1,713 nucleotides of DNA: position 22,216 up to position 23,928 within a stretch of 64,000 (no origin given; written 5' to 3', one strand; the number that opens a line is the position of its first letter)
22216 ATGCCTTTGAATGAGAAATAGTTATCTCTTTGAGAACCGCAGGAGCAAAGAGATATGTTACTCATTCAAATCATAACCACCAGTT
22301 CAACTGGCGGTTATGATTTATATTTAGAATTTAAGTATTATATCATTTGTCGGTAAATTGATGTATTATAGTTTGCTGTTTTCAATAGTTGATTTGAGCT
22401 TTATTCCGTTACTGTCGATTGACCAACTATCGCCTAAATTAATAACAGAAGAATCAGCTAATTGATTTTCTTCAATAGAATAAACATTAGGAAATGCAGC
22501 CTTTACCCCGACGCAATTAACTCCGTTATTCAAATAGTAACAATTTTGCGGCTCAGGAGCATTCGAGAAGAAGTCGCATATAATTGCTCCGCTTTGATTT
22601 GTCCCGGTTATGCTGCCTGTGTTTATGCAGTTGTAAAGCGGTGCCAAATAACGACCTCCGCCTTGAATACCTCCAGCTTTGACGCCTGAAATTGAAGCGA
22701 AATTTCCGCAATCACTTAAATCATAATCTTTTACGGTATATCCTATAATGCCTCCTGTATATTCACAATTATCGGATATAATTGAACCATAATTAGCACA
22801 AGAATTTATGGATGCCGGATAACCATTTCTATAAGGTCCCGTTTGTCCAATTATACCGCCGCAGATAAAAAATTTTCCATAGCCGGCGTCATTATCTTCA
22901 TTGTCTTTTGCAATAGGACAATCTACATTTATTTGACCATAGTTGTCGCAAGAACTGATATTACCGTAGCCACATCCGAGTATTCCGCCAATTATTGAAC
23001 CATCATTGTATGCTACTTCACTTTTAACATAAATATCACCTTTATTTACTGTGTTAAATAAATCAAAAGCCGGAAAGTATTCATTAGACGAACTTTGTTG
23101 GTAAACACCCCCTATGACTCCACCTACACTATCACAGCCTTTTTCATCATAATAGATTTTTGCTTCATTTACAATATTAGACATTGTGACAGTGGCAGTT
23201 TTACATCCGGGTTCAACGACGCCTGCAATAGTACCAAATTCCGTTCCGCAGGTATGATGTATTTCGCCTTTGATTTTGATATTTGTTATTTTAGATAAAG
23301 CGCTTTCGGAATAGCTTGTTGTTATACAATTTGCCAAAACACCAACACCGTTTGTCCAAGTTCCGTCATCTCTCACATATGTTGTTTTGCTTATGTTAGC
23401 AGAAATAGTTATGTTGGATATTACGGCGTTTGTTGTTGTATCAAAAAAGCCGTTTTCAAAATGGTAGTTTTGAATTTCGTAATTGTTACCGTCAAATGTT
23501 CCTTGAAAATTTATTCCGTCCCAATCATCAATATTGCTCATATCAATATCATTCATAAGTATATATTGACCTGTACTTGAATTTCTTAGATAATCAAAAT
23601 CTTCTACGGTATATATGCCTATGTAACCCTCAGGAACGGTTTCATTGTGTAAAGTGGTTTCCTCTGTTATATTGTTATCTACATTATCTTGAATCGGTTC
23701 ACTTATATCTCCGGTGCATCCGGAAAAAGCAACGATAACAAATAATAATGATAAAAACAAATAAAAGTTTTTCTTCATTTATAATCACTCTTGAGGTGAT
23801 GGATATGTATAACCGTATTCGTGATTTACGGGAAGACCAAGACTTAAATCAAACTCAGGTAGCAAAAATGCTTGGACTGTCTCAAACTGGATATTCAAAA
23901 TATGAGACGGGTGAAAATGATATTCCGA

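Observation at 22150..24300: Three copies of the rpsI 3'-end/terminator module bracket a small GLUG-lipoprotein/XRE cassette: footprint of site-specific integration at rpsI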

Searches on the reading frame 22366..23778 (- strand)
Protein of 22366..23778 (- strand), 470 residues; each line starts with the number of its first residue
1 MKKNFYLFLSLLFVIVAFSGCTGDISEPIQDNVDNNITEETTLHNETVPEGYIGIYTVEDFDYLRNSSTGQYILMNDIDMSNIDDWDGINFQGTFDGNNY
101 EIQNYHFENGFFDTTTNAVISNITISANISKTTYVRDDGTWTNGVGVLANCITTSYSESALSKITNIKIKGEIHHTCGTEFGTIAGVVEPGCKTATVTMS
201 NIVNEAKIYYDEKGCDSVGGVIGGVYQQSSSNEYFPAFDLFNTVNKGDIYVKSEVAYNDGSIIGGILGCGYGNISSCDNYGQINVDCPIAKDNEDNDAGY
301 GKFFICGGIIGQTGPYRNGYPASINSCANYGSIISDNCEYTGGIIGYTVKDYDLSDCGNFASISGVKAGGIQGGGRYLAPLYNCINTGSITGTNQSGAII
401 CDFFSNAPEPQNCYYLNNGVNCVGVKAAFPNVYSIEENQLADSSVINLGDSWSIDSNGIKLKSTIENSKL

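Call 9: search_protein_families(library=pfam, proteins=[window:22366-23778:-], max_evalue=0.01)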
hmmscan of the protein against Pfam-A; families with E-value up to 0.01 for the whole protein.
window:22366-23778:- (470 aa): 0 families

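Call 29: find_homologous_proteins(query=window:22366-23778:-, max_evalue=0.00001)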
Query window:22366-23778:- (470 aa): 78 proteins with E <= 0.00001 among 6504 candidates.
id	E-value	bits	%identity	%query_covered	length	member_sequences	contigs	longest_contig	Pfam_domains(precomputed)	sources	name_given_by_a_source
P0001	0.0e+0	1060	100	100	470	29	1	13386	-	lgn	-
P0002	0.0e+0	1036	97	100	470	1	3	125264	-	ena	-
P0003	1.6e-297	1005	95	100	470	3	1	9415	-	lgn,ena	-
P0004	2.2e-293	991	94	100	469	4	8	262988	-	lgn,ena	-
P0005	5.7e-286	967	92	100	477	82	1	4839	-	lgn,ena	-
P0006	8.5e-250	848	96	84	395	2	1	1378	-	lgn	-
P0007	1.9e-240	817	79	100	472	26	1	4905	-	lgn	-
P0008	1.9e-188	645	64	100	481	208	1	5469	-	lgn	-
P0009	6.1e-183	627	63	100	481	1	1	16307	-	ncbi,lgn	-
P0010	4.9e-152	525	54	100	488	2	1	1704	-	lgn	-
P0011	1.7e-150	520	54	96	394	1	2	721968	-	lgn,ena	-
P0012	9.1e-130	452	52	93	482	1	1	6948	-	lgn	-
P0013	3.1e-129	450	52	94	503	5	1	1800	PF05342.20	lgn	-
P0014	6.7e-128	446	54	93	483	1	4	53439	-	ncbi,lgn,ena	-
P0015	2.7e-125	437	49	98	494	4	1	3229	-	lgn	-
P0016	2.4e-108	381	47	94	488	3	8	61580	-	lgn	-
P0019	2.9e-25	107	30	90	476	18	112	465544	PF07581.18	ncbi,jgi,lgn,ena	-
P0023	1.2e-18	85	28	94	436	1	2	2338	PF07581.18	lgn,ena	-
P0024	1.4e-17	82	30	75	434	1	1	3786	PF07581.18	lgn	-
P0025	1.9e-16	78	28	89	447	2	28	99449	PF07581.18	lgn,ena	-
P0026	7.4e-16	76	28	89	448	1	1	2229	PF07581.18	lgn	-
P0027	2.2e-15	75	28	83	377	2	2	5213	PF07581.18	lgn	-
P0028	6.7e-15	73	27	90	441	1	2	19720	PF07581.18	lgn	-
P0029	9.4e-15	73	28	87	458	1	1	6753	PF07581.18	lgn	-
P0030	3.1e-14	71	29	55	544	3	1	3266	PF07581.18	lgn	-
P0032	4.9e-13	67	28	93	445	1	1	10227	PF07581.18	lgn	-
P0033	6.9e-13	66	31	53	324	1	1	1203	PF07581.18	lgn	-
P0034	1.7e-12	65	30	87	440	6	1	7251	PF07581.18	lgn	-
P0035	9.8e-12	63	30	67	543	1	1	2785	PF07581.18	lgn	-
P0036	5.7e-11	60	30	89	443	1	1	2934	PF07581.18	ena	-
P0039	1.7e-8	52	29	90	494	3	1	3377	PF07581.18,PF02368.25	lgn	-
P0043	4.1e-7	47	45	14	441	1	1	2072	PF07581.18,PF00700.28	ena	-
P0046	2.2e-6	45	28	51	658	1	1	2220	PF21605.4,PF26182.1,PF07523.19,PF07581.18,PF02368.25,PF26918.1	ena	-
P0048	3.1e-6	44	28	51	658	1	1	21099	PF21605.4,PF26182.1,PF07523.19,PF07581.18,PF02368.25,PF26918.1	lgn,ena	-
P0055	8.0e-6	43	41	13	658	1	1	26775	PF21605.4,PF26182.1,PF07523.19,PF07581.18,PF02368.25,PF26918.1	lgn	-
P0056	8.1e-6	43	41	13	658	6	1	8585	PF21605.4,PF26182.1,PF07523.19,PF07581.18,PF02368.25,PF26918.1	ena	-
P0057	8.2e-6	43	41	13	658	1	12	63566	PF21605.4,PF26182.1,PF07523.19,PF07581.18,PF02368.25,PF26918.1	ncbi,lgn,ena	-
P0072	8.5e-6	43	41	13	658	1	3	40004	PF21605.4,PF26182.1,PF07523.19,PF07581.18,PF02368.25,PF26918.1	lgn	-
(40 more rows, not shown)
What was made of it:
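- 22366..23778 (-): 470-aa lipoprotein with a parallel beta-helix (GLUG/IgA1-protease-like). Remote homologues carry PF07581 (call 29).
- On GLUG-motif / IgA1-protease-like beta-helix proteins: Homologues at 28-30% identity carry PF07581 (call 29).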

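Call 30: find_encoding_contigs(protein=P0014, flank=8000, max_places=3)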
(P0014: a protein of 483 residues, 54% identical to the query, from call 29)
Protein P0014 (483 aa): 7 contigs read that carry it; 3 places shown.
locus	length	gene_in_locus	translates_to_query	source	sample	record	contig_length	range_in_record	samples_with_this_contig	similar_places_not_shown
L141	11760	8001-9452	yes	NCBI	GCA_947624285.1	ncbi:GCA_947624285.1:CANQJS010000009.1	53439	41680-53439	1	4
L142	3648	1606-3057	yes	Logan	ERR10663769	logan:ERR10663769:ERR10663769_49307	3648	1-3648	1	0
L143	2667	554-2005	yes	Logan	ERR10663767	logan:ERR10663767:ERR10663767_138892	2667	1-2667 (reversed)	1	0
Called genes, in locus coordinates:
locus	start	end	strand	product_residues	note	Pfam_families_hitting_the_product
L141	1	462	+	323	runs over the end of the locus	PF02275:CBAH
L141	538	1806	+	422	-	PF01053:Cys_Met_Meta_PP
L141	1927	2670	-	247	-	PF01209:Ubie_methyltran, PF08003:Methyltransf_9, PF02353:CMAS, PF13489:Methyltransf_23, PF13649:Methyltransf_25, PF13847:Methyltransf_31, PF08241:Methyltransf_11, PF08242:Methyltransf_12, +3 more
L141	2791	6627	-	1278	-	PF01841:Transglut_core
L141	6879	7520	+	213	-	PF17182:OSK (weak), PF00657:Lipase_GDSL, PF13472:Lipase_GDSL_2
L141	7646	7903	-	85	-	PF01381:HTH_3 (weak)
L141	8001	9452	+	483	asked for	-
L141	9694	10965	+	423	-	PF01018:GTP1_OBG, PF01926:MMR_HSR1, PF09269:DUF1967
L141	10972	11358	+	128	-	PF00636:Ribonuclease_3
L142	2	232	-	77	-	?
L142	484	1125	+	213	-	PF17182:OSK (weak), PF00657:Lipase_GDSL, PF13472:Lipase_GDSL_2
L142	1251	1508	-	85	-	PF01381:HTH_3 (weak)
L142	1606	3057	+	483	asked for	-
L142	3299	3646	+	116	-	?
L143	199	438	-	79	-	PF01381:HTH_3 (weak)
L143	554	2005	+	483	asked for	-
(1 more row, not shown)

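Call 31: find_encoding_contigs(protein=P0016, flank=8000, max_places=3)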
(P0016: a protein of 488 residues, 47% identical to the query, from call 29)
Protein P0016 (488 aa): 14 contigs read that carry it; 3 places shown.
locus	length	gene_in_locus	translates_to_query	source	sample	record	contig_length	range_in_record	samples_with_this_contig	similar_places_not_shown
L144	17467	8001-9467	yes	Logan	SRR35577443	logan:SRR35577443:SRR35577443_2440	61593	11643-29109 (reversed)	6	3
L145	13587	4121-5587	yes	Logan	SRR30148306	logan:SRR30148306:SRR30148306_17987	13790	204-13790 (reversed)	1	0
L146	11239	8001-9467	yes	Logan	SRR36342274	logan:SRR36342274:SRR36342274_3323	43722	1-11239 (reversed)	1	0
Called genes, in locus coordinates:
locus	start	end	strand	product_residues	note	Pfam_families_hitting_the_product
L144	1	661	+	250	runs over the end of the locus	PF00528:BPD_transp_1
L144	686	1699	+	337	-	PF09084:NMT1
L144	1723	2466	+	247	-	PF00005:ABC_tran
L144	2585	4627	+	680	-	PF16477:DUF5054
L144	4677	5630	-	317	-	PF02811:PHP (weak)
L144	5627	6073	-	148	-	-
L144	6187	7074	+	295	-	PF00388:PI-PLC-X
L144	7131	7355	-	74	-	PF13560:HTH_31 (weak), PF12844:HTH_19, PF01381:HTH_3, PF13443:HTH_26 (faint)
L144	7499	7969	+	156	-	-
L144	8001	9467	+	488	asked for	-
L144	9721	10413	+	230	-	-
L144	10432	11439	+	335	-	PF14057:GGGtGRT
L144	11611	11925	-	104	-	PF05016:ParE_toxin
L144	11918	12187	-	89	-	PF02604:PhdYeFM_antitox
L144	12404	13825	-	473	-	PF04055:Radical_SAM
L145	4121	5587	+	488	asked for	-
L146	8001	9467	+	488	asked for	-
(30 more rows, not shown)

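Call 32: find_encoding_contigs(protein=P0011, flank=8000, max_places=2)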
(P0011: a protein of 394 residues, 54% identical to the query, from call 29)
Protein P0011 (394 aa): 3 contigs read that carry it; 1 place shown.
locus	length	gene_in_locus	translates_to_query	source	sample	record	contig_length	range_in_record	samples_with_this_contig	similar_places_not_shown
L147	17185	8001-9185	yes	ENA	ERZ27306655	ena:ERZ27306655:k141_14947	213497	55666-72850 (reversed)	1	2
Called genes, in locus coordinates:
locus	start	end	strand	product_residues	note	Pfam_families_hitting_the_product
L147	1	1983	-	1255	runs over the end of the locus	PF04464:Glyphos_transf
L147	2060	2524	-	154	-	PF01467:CTP_transf_like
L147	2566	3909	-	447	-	PF04464:Glyphos_transf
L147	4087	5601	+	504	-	PF04464:Glyphos_transf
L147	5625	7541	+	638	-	PF04464:Glyphos_transf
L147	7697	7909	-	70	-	PF12844:HTH_19, PF13560:HTH_31, PF01381:HTH_3, PF22495:HTH_92 (weak)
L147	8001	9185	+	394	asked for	-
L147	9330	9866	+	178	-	PF04014:MazE_antitoxin, PF15714:SpoVT_C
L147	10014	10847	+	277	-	PF19700:DUF6198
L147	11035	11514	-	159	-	PF02590:SPOUT_MTase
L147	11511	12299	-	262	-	PF00753:Lactamase_B, PF23023:Anti-Pycsar_Apyc1, PF12706:Lactamase_B_2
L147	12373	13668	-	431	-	PF00275:EPSP_synthase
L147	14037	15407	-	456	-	PF00149:Metallophos (weak)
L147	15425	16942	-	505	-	PF13347:MFS_2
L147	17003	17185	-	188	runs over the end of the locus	PF12710:HAD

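Call 57: search_protein_families(library=pfam, proteins=[window:22366-23778:-], max_evalue=1)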
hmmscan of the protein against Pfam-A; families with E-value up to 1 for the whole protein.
window:22366-23778:- (470 aa): 2 families
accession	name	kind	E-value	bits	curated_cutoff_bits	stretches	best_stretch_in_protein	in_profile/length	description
PF19151.5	Sublancin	-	0.063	13.9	26.9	1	264-282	36-54/57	Sublancin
PF18163.6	LD_cluster2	-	0.14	12.2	25.3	1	12-50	184-219/264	SLOG cluster2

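Call 58: search_protein_families(library=phrogs, proteins=[window:22366-23778:-], max_evalue=0.001)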
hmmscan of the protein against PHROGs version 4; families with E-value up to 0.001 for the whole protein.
window:22366-23778:- (470 aa): 1 family
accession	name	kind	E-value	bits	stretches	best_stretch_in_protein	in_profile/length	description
phrog_30905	-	unknown function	9.8e-05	23.3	1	55-191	5-134/139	-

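Call 89: predict_structure(alignment_id=A5)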
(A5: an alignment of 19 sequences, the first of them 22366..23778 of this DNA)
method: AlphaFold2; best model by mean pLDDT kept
length: 470 residues; sequences in the alignment: 19
mean_pLDDT: 85.6   pTM: 0.85
mean pLDDT of the five models: 85.6, 85.5, 85.1, 84.5, 82.1
residues with pLDDT >= 90: 287; 70-90: 114; 50-70: 39; < 50: 30
segments of 3 or more residues with pLDDT < 50: 1-3, 18-41
pLDDT, mean of each block of 10 residues (from residue 1): 51 51 30 34 81 94 85 97 91 96 96 96 97 85 93 88 97 92 95 84 98 89 82 74 98 83 96 95 85 53 90 73 93 92 94 93 96 92 96 94 90 93 88 93 90 88 84
secondary structure, 60 per line:
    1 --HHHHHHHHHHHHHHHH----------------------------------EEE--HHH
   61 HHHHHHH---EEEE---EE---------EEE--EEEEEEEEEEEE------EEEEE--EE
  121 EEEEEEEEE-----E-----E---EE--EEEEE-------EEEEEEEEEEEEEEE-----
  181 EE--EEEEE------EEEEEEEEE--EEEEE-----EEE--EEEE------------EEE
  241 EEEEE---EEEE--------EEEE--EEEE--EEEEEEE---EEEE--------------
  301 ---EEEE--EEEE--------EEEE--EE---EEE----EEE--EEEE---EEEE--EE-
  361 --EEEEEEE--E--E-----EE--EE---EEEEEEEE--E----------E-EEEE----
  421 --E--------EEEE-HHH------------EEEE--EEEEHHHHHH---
elements in order: H3-18 E53-55 H58-67 E71-74 E89-91 E94-105 E112-116 E119-129 E149-153 E161-175 E185-189 E196-204 E207-211 E217-219 E222-225 E238-245 E249-252 E261-264 E267-270 E273-279 E283-286 E304-307 E310-313 E322-325 E333-335 E340-342 E345-348 E352-355 E363-369 E390-397 E413-416 E432-435 E452-455 E458-461 H462-467
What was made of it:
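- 22366..23778 (-): AlphaFold2 model with pLDDT 85.6 (call 89).
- On GLUG-motif / IgA1-protease-like beta-helix proteins: Model pLDDT 85.6 (call 89).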

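Call 91: fold_search(model_id=the predicted structure, library=pdb)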
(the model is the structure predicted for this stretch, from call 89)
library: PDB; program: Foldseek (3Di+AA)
matches with E <= 10: 137; with E <= 0.001: 4
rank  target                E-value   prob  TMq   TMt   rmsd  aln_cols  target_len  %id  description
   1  3n6z                  9.7e-06  1.00  0.41  0.54   8.2       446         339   14  Crystal structure of a putative immunoglobulin A1 protease (BACOVA_03286) from Bacteroides ovatus at 1.30 A resolution (released 2010-07-21)
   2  6xja_P                2.4e-04  1.00  0.38  0.16   7.8       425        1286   13  Streptococcus Pneumoniae IgA1 Protease with IgA1 substrate (released 2021-01-20)
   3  7uvk                  5.5e-04  1.00  0.45  0.18   9.9       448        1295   14  G. haemolysans IgA1 protease (released 2022-11-23)
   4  6xjb                  7.2e-04  1.00  0.30  0.14   9.5       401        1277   13  IgA1 Protease (released 2020-12-09)
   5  7uvl_P                1.8e-03  1.00  0.39  0.16   9.9       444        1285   14  IgA1 Protease with IgA1 substrate (released 2022-11-23)
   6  1jta                  1.8e-02  0.87  0.24  0.30  10.6       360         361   11  Crystal Structure of Pectate Lyase A (C2 form) (released 2002-06-19)
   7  7jgj_A                5.9e-02  1.00  0.37  0.15   7.1       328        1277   13  IgA1 Protease in complex with neutralizing mAb (released 2020-12-09)
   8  1ooc_A                1.0e-01  0.47  0.25  0.31  13.2       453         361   12  Mutations in the T1.5 loop of pectate lyase A (released 2004-03-16)
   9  5gqc_D                2.1e-01  0.18  0.25  0.22  12.9       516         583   10  Crystal structure of lacto-N-biosidase LnbX from Bifidobacterium longum subsp. longum, ligand-free form (released 2017-04-19)
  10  1jrg_A                2.1e-01  0.38  0.26  0.33  12.1       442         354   12  Crystal Structure of the R3 form of Pectate Lyase A, Erwinia chrysanthemi (released 2002-06-19)
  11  7v6i_A                2.4e-01  0.21  0.26  0.22  14.1       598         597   10  Crystal structure of lacto-N-biosidase BsaX from Bifidobacterium saguini, lacto-N-biose complex (released 2022-02-09)
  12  1pcl                  2.6e-01  0.14  0.19  0.23  14.2       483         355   10  UNUSUAL STRUCTURAL FEATURES IN THE PARALLEL BETA-HELIX IN PECTATE LYASES (released 1995-02-14)
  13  3zsc_A                3.7e-01  0.08  0.15  0.20  16.8       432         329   12  Catalytic function and substrate recognition of the pectate lyase from Thermotoga maritima (released 2012-07-11)
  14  3wwg_B                5.9e-01  0.11  0.22  0.20  14.4       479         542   10  Crystal structure of the N-glycan-deficient variant N448A of isopullulanase complexed with isopanose (released 2014-11-12)
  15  4xn0                  6.5e-01  0.06  0.17  0.15  15.1       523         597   11  Tailspike protein mutant E372A of E. coli bacteriophage HK620 (released 2016-01-27)
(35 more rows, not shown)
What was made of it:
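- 22366..23778 (-): Foldseek match to 3n6z, E 1e-5, and to IgA1 proteases (call 91).
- On GLUG-motif / IgA1-protease-like beta-helix proteins: Foldseek match to 3n6z at E 1e-5, and to 6xja and 7uvk (call 91).
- Checked: The GLUG label rests on remote homologues that carry PF07581 (call 29) and on a beta-helix fold matching IgA1-protease-like proteins (calls 89, 91).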
